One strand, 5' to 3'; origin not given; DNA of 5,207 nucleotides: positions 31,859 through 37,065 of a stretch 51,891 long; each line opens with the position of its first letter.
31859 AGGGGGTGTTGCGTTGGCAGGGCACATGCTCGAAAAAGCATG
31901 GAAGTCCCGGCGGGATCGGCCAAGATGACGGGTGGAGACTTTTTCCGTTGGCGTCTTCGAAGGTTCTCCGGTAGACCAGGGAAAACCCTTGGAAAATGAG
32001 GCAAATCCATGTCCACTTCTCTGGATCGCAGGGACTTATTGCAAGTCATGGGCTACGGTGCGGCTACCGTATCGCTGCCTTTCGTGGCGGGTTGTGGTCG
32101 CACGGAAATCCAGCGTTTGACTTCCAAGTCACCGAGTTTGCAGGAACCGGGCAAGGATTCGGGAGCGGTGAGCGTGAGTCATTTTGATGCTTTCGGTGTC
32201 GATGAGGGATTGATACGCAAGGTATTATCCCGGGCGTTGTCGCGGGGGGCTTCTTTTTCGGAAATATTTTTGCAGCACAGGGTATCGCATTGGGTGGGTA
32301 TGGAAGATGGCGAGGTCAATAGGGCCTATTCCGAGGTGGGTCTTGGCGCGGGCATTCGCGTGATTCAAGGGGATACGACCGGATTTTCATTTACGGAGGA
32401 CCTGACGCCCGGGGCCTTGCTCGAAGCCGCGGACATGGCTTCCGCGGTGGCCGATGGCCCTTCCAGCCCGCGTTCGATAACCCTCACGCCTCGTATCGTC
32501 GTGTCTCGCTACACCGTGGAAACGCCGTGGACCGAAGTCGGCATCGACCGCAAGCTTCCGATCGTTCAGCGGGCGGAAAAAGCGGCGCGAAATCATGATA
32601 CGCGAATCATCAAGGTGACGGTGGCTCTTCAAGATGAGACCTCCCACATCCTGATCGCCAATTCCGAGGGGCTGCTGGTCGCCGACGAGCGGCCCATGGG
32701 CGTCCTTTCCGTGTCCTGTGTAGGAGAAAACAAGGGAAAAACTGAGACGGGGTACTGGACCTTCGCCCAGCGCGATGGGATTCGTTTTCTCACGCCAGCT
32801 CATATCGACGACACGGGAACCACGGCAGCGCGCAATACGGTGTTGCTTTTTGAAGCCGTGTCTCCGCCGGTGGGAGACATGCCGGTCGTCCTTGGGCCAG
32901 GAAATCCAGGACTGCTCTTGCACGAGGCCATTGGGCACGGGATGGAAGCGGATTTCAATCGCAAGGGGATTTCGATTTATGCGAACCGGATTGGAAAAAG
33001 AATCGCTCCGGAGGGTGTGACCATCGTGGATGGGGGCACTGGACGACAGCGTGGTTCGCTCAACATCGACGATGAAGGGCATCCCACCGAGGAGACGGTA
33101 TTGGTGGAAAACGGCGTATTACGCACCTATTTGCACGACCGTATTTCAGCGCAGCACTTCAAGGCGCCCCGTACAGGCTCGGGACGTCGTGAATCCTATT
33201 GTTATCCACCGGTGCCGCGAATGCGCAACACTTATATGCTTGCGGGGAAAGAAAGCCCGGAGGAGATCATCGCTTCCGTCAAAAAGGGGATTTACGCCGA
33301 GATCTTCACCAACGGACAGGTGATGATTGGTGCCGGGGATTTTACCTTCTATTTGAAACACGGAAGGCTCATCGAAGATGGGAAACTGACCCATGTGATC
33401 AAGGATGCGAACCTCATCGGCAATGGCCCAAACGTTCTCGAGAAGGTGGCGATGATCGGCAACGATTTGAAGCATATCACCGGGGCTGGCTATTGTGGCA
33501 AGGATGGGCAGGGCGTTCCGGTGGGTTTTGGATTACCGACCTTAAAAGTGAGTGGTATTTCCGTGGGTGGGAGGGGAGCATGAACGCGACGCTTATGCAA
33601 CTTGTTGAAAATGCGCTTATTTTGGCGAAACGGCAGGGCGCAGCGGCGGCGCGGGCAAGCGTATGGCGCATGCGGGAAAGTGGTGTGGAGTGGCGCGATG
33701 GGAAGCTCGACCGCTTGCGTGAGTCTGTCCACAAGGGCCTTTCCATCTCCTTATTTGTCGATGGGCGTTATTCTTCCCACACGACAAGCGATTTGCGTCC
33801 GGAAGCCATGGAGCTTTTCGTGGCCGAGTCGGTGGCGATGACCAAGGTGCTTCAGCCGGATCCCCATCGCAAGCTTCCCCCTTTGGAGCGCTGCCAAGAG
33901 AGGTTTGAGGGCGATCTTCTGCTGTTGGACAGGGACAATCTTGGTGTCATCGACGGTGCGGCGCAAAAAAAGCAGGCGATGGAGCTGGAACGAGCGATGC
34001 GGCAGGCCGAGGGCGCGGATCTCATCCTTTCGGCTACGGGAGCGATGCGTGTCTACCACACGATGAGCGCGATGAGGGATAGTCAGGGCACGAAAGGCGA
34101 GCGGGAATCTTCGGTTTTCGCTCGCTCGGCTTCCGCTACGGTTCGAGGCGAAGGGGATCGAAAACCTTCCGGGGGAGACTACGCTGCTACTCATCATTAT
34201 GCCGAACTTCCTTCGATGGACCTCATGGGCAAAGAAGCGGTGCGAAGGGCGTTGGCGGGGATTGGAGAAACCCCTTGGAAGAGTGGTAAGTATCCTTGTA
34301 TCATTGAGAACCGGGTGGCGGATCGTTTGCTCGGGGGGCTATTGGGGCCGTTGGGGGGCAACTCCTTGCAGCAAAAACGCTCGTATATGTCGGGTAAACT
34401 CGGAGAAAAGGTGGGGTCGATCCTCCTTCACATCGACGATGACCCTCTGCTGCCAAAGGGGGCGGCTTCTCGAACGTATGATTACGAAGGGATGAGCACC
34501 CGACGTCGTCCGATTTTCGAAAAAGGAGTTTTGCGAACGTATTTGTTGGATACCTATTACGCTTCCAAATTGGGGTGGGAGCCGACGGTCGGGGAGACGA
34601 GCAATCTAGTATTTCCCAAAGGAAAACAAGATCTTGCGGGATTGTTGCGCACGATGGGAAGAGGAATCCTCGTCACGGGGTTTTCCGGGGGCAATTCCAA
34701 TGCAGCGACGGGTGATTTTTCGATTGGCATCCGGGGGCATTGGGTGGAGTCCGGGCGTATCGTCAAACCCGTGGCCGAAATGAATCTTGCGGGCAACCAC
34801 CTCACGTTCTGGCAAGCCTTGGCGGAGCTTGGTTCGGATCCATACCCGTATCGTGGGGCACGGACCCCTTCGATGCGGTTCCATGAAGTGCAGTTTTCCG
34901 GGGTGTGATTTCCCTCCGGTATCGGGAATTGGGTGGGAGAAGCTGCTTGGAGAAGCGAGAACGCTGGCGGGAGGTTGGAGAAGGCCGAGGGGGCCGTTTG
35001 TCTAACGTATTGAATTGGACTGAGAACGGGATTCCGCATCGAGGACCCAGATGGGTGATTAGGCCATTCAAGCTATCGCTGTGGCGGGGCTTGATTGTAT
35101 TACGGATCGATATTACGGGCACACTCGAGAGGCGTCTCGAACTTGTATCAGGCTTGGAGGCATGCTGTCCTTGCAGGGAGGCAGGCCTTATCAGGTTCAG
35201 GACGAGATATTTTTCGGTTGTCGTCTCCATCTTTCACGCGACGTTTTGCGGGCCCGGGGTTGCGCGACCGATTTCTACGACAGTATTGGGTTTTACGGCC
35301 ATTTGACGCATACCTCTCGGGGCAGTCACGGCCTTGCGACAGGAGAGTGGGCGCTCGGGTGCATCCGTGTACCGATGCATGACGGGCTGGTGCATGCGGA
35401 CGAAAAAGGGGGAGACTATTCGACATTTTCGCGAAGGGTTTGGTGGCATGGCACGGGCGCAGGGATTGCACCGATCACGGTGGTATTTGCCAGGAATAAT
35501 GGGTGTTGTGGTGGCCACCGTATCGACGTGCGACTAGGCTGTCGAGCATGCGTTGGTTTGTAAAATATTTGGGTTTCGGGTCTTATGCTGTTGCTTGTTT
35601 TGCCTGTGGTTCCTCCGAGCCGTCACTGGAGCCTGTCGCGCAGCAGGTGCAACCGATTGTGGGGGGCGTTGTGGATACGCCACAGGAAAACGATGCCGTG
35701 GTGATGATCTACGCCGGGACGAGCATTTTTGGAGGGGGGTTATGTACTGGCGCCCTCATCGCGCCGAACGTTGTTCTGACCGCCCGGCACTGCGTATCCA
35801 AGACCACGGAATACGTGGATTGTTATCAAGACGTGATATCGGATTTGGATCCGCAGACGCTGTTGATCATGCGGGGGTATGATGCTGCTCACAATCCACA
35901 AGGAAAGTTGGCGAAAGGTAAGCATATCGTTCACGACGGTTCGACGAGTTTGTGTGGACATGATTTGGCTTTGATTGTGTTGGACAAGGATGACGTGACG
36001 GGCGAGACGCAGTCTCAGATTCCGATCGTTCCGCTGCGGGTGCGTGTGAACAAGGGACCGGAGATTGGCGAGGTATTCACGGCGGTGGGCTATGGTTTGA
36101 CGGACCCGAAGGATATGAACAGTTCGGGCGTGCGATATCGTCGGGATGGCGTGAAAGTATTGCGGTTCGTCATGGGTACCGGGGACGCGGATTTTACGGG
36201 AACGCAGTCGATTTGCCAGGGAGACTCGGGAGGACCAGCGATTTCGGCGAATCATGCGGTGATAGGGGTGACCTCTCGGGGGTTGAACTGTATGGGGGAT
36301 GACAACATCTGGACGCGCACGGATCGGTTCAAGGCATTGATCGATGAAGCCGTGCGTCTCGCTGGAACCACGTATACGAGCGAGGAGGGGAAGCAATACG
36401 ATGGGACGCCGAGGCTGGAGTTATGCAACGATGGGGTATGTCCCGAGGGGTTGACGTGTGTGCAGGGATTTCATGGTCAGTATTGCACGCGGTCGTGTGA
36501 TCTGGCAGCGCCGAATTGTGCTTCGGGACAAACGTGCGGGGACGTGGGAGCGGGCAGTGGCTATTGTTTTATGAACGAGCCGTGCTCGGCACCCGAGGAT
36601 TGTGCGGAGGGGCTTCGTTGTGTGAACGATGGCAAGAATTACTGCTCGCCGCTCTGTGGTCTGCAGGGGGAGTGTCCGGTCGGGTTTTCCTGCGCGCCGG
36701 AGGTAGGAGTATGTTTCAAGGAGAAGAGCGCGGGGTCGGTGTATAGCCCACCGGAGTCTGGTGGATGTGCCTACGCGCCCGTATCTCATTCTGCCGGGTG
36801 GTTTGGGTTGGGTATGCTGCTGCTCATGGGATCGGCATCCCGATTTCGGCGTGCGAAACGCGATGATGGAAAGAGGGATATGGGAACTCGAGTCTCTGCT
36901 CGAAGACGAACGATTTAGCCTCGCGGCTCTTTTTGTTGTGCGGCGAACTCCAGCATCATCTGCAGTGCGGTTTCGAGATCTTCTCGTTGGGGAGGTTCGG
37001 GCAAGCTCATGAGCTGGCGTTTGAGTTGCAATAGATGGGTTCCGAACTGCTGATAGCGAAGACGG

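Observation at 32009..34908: Tat-exported lipoprotein TldD with a signal-less PmbA partner: possible Tat hitch-hiking of a TldD/E protease pair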

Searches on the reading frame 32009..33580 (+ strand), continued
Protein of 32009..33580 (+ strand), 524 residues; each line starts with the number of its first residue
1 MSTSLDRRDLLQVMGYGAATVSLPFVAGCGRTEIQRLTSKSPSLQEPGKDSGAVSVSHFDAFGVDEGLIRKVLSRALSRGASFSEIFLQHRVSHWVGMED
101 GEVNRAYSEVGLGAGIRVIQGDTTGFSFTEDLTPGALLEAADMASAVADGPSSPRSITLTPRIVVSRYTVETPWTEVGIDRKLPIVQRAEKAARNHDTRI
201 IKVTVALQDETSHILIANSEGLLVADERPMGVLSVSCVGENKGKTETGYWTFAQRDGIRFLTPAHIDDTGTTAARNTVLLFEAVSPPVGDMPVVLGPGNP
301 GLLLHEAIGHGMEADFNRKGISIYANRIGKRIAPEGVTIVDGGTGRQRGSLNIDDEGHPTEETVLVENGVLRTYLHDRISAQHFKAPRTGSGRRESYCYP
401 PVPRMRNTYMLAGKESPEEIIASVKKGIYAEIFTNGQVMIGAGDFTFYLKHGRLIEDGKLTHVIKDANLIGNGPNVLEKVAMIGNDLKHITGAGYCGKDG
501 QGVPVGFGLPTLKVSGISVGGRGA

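Call 59: fold_search(model_id=the predicted structure, library=pdb)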
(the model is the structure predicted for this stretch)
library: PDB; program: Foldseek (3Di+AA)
matches with E <= 10: 573; with E <= 0.001: 16
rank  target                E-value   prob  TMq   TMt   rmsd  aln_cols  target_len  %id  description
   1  5njc_C                2.6e-52  1.00  0.80  0.87   6.9       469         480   40  E. coli Microcin-processing metalloprotease TldD/E (TldD E263A mutant) with hexapeptide bound (released 2017-10-04)
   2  5njc_A                3.5e-52  1.00  0.80  0.87   6.9       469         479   40  E. coli Microcin-processing metalloprotease TldD/E (TldD E263A mutant) with hexapeptide bound (released 2017-10-04)
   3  5nj5_C                1.5e-51  1.00  0.80  0.88   6.9       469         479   40  E. coli Microcin-processing metalloprotease TldD/E with phosphate bound (released 2017-10-04)
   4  5njf_A                2.8e-51  1.00  0.80  0.87   6.9       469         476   40  E. coli Microcin-processing metalloprotease TldD/E (TldD H262A mutant) with pentapeptide bound (released 2017-10-04)
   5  5nj5_A                3.2e-51  1.00  0.80  0.87   6.9       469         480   40  E. coli Microcin-processing metalloprotease TldD/E with phosphate bound (released 2017-10-04)
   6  5njf_C                5.9e-51  1.00  0.80  0.87   6.9       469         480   40  E. coli Microcin-processing metalloprotease TldD/E (TldD H262A mutant) with pentapeptide bound (released 2017-10-04)
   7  3qtd_A                8.7e-35  1.00  0.67  0.78   7.7       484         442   19  Crystal structure of putative modulator of gyrase (PmbA) from Pseudomonas aeruginosa PAO1 (released 2011-03-30)
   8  3qtd_B                3.7e-34  1.00  0.64  0.75   7.8       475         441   19  Crystal structure of putative modulator of gyrase (PmbA) from Pseudomonas aeruginosa PAO1 (released 2011-03-30)
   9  1vl4_A                2.6e-33  1.00  0.65  0.79   7.8       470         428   22  CRYSTAL STRUCTURE OF A PUTATIVE MODULATOR OF A DNA GYRASE (TM0727) FROM THERMOTOGA MARITIMA MSB8 AT 1.95 A RESOLUTION (released 2004-09-21)
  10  6j6a_A                3.8e-33  1.00  0.64  0.74   7.9       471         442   20  Crystal structure of TldE from Thermococcus kodakarensis (released 2020-01-15)
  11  1vpb                  2.1e-32  1.00  0.63  0.75   7.8       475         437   19  CRYSTAL STRUCTURE OF A PUTATIVE MODULATOR OF DNA GYRASE (BT3649) FROM BACTEROIDES THETAIOTAOMICRON VPI-5482 AT 1.75 A RE (released 2004-11-09)
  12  5njb_B                1.2e-31  1.00  0.67  0.77   7.0       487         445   18  E. coli Microcin-processing metalloprotease TldD/E with actinonin bound (released 2017-10-04)
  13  5nj5_B                1.6e-31  1.00  0.65  0.75   7.6       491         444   18  E. coli Microcin-processing metalloprotease TldD/E with phosphate bound (released 2017-10-04)
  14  5nj9_D                4.5e-31  1.00  0.67  0.78   6.9       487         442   19  E. coli Microcin-processing metalloprotease TldD/E with DRVY angiotensin fragment bound (released 2017-10-04)
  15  5nj9_B                9.8e-31  1.00  0.66  0.77   7.6       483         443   18  E. coli Microcin-processing metalloprotease TldD/E with DRVY angiotensin fragment bound (released 2017-10-04)
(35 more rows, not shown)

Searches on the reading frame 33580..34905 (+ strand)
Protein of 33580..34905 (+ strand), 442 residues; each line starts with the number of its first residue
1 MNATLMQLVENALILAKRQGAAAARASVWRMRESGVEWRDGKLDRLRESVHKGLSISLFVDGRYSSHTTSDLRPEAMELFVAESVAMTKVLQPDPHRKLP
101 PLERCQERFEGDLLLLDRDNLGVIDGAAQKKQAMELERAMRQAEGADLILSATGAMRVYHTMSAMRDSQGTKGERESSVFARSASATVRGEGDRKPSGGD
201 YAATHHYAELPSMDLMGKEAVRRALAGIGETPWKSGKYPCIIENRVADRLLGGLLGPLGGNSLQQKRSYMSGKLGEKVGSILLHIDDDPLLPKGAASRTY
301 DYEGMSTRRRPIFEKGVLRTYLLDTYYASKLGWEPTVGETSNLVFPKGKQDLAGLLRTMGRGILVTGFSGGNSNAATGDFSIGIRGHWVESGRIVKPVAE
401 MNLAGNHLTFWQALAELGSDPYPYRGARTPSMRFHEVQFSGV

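Call 4: search_protein_families(library=pfam, proteins=[window:33580-34905:+], max_evalue=0.01)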
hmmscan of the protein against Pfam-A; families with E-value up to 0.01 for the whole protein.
window:33580-34905:+ (442 aa): 3 families
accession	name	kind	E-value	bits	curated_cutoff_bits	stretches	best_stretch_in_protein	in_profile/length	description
PF19289.4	PmbA_TldD_3rd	-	1.8e-58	197.7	22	1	235-441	1-220/220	PmbA/TldA metallopeptidase C-terminal domain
PF01523.21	PmbA_TldD_1st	-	9.8e-07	29.3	20.9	1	32-87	9-64/65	PmbA/TldA metallopeptidase domain 1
PF19290.4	PmbA_TldD_2nd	-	1.1e-05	26.3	20.9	1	132-226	14-107/109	PmbA/TldA metallopeptidase central domain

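Call 5: search_protein_families(library=ncbifam, proteins=[window:33580-34905:+], max_evalue=0.01)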
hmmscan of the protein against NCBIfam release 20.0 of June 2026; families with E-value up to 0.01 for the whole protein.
window:33580-34905:+ (442 aa): 3 families
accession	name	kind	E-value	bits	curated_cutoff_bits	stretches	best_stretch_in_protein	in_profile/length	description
NF008268.0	PRK11040.1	equivalog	2e-49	168.5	438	1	4-421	13-425/446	metalloprotease PmbA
NF040952.1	Arch_mtprotase_TldD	equivalog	5.6e-18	64.9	635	1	223-418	201-409/443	zinc metalloprotease TldD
NF008006.0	PRK10735.1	equivalog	4e-12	45.3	513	1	198-420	209-444/481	metalloprotease TldD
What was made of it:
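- On PmbA/TldE non-catalytic partner: Below the E. coli PmbA equivalog cut-off (168.5 against 438 bits, call 5).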

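Call 10: find_homologous_proteins(query=window:33580-34905:+, max_evalue=1e-10)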
Query window:33580-34905:+ (442 aa): 476 proteins with E <= 1e-10 among 8000 candidates; the best 120 are listed.
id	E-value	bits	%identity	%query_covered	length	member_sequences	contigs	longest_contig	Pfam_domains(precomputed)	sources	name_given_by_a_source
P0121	2.2e-293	990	100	100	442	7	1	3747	PF01523.22,PF19290.5,PF19289.5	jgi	-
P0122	3.1e-206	703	71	100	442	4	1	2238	PF01523.22,PF19290.5,PF19289.5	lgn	-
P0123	8.0e-171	587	62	99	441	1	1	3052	PF01523.22,PF19290.5,PF19289.5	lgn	-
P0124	2.3e-163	562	61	96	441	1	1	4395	PF01523.22,PF19290.5,PF19289.5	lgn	-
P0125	3.7e-156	538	57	100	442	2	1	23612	PF01523.22,PF19290.5,PF19289.5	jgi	jgi:PmbA protein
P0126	7.8e-155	534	55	100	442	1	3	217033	PF01523.22,PF19289.5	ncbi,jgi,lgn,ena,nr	ncbi:MAG TPA: TldD/PmbA family protein [Myxococcota bacterium]|nr:TldD/PmbA family protein [Myxococc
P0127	1.1e-153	530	58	100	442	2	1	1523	PF01523.22,PF19290.5,PF19289.5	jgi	-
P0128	7.5e-151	521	57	99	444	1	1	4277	PF01523.22,PF19290.5,PF19289.5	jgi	jgi:PmbA protein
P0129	2.3e-150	519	55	100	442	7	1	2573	PF01523.22,PF19290.5,PF19289.5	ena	-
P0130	3.5e-150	519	58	100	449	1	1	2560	PF01523.22,PF19290.5,PF19289.5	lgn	-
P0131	5.3e-150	518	54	100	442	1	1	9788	PF01523.22,PF19290.5,PF19289.5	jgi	jgi:PmbA protein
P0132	5.7e-150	518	56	100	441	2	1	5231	PF01523.22,PF19290.5,PF19289.5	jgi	jgi:PmbA protein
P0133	6.3e-150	518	55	100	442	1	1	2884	PF01523.22,PF19290.5,PF19289.5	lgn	-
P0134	1.5e-149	517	55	100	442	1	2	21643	PF01523.22,PF19290.5,PF19289.5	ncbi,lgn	ncbi:MAG: TldD/PmbA family protein [bacterium]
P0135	2.5e-149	516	55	100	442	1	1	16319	PF01523.22,PF19290.5,PF19289.5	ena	-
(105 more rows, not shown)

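Call 29: search_solved_structures(query=window:33580-34905:+, max_evalue=0.00001, show_alignments=1)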
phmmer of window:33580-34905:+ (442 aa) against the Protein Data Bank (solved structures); distinct sequences matched with E-value up to 0.00001: 9.
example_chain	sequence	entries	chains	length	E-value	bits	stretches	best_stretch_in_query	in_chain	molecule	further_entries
1vpb_A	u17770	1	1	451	2.1e-86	293.6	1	8-442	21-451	putative modulator of DNA gyrase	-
3qtd_A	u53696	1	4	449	3.5e-42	147.9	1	5-423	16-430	PmbA protein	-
5nj5_B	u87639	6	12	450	4e-41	144.4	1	6-437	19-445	Metalloprotease PmbA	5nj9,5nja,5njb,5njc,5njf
3tv9_A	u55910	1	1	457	6.8e-41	143.6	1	6-421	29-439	Putative peptide maturation protein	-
1vl4_A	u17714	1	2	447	2.7e-33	118.6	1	11-432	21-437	pmbA-related protein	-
6j6a_A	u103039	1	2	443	8.3e-15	57.7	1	219-441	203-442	Zinc-dependent protease, TldD/PmbA family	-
5njc_A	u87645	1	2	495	1.4e-12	50.3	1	141-420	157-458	Metalloprotease TldD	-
5njf_A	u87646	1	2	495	1.5e-12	50.2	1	141-420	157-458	Metalloprotease TldD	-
5nj5_A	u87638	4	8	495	2.6e-12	49.4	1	141-420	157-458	Metalloprotease TldD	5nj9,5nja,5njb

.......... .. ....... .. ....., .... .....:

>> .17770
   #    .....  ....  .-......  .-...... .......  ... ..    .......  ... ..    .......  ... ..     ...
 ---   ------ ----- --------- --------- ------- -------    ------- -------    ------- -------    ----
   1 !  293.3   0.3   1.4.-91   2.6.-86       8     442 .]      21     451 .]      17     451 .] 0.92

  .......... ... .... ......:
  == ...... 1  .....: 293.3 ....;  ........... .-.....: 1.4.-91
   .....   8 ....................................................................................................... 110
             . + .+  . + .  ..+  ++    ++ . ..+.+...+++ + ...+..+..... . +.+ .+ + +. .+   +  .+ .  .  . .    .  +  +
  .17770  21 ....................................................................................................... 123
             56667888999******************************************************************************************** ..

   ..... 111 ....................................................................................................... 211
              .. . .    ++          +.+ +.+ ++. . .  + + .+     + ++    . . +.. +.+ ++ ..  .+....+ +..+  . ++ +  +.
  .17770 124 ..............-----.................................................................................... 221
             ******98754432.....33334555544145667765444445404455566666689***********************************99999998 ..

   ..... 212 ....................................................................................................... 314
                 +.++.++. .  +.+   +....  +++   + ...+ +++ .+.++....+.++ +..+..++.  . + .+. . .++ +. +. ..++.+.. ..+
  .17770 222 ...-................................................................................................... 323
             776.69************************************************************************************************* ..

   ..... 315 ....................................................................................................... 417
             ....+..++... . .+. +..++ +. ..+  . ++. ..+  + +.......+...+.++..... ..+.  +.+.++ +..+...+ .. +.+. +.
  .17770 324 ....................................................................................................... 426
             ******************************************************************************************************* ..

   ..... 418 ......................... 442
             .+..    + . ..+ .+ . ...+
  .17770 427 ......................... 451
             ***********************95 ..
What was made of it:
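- Checked: Its residue 4-8 already aligns to residue 13-21 of solved or profiled PmbA proteins (calls 5, 29).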

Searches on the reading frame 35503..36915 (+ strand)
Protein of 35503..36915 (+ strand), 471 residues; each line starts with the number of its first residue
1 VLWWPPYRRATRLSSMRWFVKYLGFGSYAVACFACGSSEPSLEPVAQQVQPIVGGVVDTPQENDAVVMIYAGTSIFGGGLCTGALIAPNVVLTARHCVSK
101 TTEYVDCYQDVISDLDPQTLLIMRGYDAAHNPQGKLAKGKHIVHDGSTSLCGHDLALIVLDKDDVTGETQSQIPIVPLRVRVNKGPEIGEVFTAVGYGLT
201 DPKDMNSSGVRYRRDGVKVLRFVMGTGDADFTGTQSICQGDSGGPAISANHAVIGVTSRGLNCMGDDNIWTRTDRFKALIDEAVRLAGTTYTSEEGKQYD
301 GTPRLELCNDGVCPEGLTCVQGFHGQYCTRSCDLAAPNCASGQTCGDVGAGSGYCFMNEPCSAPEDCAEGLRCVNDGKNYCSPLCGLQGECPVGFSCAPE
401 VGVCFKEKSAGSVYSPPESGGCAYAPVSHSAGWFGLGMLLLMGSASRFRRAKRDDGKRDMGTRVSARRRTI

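Call 24: search_protein_families(library=pfam, proteins=[window:35503-36915:+], max_evalue=0.001)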
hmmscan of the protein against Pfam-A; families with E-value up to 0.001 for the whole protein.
window:35503-36915:+ (471 aa): 2 families
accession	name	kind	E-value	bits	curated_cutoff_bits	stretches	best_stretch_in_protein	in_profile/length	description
PF00089.32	Trypsin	-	1.3e-22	81.2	20.6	1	52-279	1-219/220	Trypsin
PF13365.12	Trypsin_2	-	8.5e-11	43.2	27.6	1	81-256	1-144/144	Trypsin-like peptidase domain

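Call 50: search_protein_families(library=ncbifam, proteins=[window:35503-36915:+], max_evalue=0.01)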
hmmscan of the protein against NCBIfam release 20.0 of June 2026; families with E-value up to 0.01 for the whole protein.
window:35503-36915:+ (471 aa): 0 families
